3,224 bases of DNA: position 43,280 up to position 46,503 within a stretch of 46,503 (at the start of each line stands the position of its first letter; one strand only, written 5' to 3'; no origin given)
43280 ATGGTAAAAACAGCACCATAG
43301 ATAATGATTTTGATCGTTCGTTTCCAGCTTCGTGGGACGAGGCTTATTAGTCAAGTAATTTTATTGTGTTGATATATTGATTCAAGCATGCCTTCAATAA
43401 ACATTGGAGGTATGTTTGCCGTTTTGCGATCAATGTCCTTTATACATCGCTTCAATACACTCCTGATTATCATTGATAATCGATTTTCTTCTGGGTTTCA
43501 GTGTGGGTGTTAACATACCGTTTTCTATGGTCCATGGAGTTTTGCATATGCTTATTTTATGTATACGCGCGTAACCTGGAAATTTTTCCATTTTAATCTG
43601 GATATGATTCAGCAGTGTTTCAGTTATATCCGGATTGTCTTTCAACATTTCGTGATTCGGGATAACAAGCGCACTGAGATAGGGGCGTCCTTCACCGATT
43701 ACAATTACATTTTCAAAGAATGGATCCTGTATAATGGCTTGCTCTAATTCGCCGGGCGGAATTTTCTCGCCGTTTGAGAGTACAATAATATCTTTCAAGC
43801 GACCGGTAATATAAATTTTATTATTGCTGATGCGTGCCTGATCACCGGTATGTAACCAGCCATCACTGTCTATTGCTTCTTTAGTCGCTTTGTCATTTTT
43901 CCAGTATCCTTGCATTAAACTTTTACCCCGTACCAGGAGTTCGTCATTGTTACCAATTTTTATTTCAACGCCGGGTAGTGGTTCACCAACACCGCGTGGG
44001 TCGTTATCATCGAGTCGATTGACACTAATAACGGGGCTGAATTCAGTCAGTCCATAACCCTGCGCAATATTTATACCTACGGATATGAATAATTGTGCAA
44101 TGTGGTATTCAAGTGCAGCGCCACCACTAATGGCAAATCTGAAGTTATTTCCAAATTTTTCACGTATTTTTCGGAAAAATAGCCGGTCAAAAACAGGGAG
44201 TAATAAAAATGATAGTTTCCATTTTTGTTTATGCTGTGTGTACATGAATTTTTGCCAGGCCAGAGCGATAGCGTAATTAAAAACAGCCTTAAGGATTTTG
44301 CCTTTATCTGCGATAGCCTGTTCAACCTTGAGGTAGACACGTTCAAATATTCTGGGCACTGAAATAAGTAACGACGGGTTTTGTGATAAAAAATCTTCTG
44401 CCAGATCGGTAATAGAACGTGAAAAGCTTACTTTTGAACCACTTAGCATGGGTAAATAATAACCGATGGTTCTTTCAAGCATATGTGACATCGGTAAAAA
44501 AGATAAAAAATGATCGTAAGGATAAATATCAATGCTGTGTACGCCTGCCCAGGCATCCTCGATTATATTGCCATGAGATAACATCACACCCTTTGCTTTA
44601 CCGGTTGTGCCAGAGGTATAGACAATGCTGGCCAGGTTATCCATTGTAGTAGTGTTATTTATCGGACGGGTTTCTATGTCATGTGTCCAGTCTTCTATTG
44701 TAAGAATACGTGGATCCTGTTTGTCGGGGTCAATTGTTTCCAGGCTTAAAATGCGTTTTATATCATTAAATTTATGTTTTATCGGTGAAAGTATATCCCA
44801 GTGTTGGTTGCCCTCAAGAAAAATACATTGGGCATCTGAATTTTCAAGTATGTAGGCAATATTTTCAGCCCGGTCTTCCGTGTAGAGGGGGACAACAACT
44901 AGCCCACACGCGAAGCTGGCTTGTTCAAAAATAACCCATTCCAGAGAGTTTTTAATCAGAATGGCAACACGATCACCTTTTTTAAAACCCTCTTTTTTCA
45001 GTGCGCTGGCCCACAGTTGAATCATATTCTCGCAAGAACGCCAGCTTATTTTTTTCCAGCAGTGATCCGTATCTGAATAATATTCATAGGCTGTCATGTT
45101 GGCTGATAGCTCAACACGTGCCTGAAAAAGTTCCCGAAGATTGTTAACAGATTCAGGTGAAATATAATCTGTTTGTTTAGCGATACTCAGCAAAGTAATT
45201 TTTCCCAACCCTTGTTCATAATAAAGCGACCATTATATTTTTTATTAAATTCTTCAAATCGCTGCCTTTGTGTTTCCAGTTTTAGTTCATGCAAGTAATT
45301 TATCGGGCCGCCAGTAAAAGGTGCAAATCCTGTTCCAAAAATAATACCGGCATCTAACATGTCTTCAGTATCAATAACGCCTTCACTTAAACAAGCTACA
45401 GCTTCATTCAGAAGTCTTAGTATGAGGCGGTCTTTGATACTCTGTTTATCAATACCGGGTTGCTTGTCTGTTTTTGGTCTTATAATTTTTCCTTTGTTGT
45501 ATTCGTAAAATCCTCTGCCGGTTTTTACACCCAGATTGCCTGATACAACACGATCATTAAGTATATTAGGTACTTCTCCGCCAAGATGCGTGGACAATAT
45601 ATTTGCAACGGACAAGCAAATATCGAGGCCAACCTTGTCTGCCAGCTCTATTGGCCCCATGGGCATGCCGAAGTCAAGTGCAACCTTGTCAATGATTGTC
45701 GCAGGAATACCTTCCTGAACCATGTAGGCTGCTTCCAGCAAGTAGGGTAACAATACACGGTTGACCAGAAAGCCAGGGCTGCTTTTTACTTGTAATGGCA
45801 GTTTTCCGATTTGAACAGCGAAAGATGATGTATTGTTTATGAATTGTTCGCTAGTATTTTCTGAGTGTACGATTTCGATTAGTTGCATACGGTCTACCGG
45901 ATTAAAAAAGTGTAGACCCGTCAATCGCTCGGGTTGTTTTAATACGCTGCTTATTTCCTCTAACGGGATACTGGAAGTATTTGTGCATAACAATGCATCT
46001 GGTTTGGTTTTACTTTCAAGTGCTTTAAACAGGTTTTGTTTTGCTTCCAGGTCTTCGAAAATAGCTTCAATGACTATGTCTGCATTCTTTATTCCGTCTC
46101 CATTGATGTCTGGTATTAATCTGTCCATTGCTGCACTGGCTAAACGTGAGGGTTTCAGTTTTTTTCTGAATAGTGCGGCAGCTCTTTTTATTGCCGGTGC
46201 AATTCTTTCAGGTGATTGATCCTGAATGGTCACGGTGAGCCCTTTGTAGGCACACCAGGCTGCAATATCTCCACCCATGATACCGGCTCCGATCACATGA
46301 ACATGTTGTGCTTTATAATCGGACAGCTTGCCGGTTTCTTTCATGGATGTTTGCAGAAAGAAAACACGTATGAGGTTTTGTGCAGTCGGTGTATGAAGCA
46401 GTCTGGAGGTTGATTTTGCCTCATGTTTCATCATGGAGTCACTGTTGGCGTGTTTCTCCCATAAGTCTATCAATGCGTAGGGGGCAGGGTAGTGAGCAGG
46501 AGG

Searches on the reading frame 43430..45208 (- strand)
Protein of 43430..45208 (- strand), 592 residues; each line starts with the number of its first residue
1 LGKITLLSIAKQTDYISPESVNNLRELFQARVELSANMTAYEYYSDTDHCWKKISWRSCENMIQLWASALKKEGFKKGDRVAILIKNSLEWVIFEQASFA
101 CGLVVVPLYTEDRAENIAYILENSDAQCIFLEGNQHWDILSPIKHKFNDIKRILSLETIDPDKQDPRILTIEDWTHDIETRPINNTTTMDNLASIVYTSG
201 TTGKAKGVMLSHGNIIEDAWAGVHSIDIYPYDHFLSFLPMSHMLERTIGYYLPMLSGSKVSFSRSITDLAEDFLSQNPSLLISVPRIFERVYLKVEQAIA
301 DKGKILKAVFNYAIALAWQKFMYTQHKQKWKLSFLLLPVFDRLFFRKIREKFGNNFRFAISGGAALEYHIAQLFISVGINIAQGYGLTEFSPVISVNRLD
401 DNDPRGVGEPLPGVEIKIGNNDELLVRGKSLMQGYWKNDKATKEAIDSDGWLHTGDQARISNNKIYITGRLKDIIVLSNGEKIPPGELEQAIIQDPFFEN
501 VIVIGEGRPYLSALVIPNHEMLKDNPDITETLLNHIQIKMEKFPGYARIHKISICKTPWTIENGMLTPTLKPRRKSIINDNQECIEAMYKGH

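Call 8: search_protein_families(library=pfam, proteins=[window:43430-45208:-], max_evalue=0.001)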
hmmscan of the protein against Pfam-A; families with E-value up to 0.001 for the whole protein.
window:43430-45208:- (592 aa): 2 families
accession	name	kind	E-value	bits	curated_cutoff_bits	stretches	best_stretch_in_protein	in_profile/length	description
PF00501.34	AMP-binding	-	1.4e-67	228.6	29.9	1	30-436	3-384/384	AMP-binding enzyme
PF23562.2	AMP-binding_C_3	-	2.1e-16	60.9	20.8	1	473-590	2-121/124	AMP-binding enzyme C-terminal domain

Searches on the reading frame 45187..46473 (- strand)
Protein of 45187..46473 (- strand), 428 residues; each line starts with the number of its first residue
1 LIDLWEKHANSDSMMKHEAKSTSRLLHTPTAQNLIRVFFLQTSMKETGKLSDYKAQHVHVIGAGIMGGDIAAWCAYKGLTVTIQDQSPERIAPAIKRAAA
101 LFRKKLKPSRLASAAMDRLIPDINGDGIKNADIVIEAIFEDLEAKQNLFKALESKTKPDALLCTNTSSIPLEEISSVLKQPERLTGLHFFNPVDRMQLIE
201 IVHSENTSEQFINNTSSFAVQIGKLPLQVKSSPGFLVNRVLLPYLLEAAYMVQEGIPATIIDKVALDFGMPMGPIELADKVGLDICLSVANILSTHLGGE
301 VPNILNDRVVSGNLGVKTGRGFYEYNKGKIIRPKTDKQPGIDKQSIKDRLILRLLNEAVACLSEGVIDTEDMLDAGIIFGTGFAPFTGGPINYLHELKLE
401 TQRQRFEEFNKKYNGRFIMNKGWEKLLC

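Call 8: search_protein_families(library=pfam, proteins=[window:45187-46473:-], max_evalue=0.001)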
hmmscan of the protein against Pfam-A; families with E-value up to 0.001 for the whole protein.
window:45187-46473:- (428 aa): 3 families
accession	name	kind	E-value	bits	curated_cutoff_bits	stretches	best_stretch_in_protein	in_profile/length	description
PF02737.24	3HCDH_N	-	5.3e-50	170.3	22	1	57-230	1-178/180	3-hydroxyacyl-CoA dehydrogenase, NAD binding domain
PF00725.27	3HCDH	-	1.2e-28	99.8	22.1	1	234-325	1-97/97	3-hydroxyacyl-CoA dehydrogenase, C-terminal domain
PF03446.21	NAD_binding_2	-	0.00029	21.3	21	1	58-112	2-53/161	NAD binding domain of 6-phosphogluconate dehydrogenase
